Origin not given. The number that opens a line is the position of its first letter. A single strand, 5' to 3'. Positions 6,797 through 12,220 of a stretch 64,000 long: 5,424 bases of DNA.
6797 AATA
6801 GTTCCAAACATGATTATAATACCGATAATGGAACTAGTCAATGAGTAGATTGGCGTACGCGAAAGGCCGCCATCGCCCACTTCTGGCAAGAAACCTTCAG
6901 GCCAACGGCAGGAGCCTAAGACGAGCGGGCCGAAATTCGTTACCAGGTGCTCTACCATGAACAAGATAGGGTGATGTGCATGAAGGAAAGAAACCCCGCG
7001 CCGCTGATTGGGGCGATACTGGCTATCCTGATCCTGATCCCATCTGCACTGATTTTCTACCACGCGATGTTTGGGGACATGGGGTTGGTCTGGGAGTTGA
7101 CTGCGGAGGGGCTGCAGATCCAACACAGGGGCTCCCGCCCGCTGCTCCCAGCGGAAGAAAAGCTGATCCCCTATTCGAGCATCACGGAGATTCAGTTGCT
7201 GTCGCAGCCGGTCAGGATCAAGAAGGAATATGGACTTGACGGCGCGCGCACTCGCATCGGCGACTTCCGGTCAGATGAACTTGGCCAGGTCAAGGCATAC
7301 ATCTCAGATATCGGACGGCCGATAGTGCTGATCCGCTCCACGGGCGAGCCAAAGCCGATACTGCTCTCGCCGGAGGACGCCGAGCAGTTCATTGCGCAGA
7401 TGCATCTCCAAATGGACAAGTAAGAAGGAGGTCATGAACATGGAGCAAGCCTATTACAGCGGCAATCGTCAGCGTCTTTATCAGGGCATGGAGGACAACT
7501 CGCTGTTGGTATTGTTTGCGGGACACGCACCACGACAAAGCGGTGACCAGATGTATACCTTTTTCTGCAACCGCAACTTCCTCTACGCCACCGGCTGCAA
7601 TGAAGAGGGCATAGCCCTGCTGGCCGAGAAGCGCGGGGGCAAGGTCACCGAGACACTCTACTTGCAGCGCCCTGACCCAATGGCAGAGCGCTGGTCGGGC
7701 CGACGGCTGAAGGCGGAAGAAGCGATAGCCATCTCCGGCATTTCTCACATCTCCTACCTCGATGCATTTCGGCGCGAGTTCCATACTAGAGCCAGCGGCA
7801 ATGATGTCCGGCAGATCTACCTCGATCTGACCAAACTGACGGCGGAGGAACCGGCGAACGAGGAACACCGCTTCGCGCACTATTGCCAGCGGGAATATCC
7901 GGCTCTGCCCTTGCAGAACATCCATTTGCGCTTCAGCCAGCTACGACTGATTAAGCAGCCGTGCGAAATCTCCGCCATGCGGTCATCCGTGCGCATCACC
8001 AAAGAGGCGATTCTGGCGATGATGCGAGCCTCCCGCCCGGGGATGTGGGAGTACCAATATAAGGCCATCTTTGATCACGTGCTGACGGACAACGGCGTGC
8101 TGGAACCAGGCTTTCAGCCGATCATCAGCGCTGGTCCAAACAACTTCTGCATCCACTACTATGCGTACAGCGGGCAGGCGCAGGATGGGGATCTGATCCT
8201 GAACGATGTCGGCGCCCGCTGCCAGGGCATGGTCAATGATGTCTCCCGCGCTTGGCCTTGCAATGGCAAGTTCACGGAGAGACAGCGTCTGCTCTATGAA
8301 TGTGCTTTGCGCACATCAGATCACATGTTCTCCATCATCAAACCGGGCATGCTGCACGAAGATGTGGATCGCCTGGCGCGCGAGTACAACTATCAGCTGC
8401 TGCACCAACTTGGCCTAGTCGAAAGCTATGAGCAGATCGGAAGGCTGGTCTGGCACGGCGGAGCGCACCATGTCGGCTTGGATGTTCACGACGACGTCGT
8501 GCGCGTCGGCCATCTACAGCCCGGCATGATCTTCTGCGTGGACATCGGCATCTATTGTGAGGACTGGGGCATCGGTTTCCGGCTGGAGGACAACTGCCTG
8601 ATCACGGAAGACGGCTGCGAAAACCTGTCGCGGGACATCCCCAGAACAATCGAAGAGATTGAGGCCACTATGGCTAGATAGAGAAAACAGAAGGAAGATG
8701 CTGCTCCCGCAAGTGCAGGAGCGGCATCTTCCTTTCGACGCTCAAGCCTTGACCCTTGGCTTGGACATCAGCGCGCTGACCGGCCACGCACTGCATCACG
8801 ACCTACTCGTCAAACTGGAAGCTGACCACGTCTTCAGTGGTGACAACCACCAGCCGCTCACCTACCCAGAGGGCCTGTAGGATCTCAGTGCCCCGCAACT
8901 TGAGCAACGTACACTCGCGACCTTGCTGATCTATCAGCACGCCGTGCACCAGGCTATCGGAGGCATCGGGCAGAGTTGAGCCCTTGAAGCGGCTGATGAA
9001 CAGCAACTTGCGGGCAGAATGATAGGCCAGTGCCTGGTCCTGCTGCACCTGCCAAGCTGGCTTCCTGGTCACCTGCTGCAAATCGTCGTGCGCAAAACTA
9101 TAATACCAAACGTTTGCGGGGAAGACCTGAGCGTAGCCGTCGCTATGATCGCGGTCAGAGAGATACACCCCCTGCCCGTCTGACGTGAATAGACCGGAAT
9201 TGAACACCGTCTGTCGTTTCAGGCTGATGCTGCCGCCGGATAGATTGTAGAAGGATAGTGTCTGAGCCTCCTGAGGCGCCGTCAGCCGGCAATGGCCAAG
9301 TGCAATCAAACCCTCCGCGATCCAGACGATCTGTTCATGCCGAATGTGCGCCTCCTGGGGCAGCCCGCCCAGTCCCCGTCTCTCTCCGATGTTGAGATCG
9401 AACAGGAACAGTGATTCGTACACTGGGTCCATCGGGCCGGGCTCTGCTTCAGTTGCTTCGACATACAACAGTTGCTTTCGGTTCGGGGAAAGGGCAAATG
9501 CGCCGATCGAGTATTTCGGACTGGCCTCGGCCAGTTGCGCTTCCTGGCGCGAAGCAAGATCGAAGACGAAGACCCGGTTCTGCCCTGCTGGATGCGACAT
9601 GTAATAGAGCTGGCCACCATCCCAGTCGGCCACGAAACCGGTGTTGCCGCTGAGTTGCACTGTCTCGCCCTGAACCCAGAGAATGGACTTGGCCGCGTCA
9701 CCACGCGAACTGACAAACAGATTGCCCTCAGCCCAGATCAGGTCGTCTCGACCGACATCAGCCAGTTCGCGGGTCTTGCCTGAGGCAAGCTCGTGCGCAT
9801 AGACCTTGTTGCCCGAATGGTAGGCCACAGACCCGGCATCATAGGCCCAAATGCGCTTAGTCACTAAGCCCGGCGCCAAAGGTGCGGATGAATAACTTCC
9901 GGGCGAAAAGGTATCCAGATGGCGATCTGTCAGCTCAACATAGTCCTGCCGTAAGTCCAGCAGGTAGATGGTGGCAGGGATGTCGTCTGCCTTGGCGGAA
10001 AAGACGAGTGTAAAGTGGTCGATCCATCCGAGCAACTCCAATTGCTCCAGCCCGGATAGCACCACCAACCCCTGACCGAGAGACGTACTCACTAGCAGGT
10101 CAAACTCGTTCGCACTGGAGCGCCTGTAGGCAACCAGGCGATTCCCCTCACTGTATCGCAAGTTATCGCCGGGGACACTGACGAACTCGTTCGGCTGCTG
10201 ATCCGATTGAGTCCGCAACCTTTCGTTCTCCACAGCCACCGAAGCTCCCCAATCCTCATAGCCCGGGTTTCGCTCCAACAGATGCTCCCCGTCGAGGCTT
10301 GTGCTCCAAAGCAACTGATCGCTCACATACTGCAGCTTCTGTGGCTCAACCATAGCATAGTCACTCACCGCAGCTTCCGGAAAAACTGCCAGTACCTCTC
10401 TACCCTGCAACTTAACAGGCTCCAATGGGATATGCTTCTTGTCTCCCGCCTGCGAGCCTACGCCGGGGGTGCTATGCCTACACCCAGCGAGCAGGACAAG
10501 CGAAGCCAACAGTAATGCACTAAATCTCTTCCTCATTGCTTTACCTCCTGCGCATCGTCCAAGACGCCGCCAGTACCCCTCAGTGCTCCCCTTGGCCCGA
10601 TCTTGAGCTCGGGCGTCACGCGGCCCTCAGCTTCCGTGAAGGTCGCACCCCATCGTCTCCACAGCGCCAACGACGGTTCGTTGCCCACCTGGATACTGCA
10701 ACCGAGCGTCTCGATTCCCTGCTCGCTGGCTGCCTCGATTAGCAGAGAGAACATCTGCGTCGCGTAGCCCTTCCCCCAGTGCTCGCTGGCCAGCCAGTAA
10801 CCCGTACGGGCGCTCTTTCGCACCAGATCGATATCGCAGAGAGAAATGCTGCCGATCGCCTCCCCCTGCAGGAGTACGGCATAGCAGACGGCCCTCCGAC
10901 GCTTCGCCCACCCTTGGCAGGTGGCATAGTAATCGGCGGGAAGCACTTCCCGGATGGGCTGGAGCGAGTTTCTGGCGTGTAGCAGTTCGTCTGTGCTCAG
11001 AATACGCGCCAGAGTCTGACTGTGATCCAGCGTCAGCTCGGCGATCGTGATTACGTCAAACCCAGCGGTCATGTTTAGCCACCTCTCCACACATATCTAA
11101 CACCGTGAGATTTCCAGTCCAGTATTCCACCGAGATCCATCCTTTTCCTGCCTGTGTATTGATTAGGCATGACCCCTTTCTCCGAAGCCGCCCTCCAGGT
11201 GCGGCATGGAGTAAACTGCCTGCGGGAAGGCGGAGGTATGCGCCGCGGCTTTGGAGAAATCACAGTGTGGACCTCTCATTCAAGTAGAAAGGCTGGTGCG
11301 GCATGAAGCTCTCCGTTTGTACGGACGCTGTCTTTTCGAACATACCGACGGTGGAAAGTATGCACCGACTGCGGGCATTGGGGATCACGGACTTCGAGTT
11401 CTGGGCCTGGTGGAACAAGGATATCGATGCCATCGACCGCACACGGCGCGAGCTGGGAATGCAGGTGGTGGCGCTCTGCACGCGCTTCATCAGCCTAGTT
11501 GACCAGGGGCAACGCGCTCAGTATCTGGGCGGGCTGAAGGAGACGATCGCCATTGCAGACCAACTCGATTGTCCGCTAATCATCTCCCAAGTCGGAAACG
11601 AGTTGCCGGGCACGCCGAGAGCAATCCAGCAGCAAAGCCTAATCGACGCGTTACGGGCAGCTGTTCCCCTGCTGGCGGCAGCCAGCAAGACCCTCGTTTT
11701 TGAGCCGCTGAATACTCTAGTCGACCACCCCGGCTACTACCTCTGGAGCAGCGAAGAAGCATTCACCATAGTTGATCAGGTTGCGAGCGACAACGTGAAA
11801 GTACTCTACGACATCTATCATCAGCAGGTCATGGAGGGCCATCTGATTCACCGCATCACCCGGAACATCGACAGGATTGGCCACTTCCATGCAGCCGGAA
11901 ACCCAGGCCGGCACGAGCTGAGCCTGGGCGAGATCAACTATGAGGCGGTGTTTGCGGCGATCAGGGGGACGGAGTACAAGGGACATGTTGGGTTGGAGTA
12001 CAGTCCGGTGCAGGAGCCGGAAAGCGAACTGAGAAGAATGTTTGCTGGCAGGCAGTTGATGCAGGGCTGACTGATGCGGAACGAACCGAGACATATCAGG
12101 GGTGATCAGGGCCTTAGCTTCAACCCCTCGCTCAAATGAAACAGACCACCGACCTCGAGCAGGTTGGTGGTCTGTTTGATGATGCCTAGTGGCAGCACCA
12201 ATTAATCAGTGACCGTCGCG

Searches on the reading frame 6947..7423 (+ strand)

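Call 29: search_protein_families(library=pfam, proteins=[window:6947-7423:+], max_evalue=0.00001)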
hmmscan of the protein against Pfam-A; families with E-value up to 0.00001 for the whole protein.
window:6947-7423:+ (158 aa): 1 family
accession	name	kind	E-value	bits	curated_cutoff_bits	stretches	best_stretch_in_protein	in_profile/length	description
PF10882.14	bPH_5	-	2.8e-08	34.2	22.5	1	70-152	17-96/100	Bacterial PH domain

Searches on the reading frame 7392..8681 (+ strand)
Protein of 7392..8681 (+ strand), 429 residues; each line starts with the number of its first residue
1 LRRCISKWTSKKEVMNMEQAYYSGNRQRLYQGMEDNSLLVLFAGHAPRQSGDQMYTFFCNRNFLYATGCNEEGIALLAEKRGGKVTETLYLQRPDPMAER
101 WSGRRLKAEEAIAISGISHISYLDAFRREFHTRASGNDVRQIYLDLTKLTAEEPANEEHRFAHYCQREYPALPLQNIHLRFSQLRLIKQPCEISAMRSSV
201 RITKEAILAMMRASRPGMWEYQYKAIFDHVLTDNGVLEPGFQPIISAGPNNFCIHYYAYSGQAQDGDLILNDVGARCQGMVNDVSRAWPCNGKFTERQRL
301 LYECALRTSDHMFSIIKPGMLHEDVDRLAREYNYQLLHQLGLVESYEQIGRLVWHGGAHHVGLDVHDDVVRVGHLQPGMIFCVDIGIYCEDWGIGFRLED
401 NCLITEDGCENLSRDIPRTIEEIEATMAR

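Call 29: search_protein_families(library=pfam, proteins=[window:7392-8681:+], max_evalue=0.00001)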
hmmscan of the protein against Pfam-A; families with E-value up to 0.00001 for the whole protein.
window:7392-8681:+ (429 aa): 2 families
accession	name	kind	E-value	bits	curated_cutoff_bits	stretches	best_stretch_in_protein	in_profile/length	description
PF00557.29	Peptidase_M24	-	7.9e-43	147.1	23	1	195-406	2-208/208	Metallopeptidase family M24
PF05195.22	AMP_N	-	2.4e-25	89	24.6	1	22-138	1-118/121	Aminopeptidase P, N-terminal domain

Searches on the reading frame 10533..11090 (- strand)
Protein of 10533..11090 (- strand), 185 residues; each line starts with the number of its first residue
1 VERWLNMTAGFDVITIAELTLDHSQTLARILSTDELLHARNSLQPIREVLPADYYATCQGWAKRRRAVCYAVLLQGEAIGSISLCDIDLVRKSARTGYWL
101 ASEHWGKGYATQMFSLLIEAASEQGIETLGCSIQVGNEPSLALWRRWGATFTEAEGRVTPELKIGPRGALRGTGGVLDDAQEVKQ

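Call 29: search_protein_families(library=pfam, proteins=[window:10533-11090:-], max_evalue=0.00001)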
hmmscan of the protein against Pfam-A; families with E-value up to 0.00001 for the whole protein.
window:10533-11090:- (185 aa): 2 families
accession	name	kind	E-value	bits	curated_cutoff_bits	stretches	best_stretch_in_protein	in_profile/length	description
PF13302.13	Acetyltransf_3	-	5.9e-18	66.3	25.4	1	15-149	3-137/138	Acetyltransferase (GNAT) domain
PF00583.31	Acetyltransf_1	-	4.6e-12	46.7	20.7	1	53-148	19-115/116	Acetyltransferase (GNAT) family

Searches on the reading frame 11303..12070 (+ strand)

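Call 30: search_protein_families(library=pfam, proteins=[window:11303-12070:+], max_evalue=0.00001)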
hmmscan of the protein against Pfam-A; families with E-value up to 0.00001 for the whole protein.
window:11303-12070:+ (255 aa): 1 family
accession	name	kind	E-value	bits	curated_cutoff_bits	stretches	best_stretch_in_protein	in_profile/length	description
PF01261.30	AP_endonuc_2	-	1.5e-33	117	31.1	1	22-241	3-237/249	Xylose isomerase-like TIM barrel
